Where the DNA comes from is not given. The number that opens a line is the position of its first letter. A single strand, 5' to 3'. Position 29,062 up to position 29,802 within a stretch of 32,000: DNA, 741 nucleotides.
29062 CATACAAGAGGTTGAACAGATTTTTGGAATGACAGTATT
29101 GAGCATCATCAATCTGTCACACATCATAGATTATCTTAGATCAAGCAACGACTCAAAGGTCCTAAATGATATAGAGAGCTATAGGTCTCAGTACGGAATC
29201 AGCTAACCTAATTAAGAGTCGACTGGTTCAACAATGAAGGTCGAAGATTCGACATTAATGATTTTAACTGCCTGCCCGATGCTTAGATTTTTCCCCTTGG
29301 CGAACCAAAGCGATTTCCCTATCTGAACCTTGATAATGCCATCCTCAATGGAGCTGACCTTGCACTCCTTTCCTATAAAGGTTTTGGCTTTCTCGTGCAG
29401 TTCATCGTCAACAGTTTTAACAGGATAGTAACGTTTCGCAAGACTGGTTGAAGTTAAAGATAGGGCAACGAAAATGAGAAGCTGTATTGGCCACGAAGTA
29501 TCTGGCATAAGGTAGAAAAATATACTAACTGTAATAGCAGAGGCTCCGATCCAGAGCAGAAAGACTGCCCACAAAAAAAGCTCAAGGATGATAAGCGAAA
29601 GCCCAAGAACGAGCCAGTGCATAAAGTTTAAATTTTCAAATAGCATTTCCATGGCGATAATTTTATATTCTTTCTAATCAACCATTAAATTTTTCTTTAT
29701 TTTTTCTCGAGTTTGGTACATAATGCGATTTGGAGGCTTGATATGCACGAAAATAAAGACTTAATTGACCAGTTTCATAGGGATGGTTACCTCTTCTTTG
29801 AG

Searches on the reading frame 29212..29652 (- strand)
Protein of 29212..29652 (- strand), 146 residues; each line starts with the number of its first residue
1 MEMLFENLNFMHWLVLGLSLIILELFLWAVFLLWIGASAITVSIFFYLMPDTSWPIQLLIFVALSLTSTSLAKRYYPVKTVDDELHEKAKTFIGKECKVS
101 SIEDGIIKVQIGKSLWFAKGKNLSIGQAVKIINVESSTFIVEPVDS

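Call 3: search_protein_families(library=pfam, proteins=[window:29212-29652:-], max_evalue=0.01)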
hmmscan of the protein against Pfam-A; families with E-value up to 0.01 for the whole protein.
window:29212-29652:- (146 aa): 1 family
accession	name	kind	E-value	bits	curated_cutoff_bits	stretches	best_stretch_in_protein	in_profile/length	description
PF01957.25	NfeD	-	2.4e-07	31.3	29.1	1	90-143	2-57/57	NfeD-like C-terminal, partner-binding domain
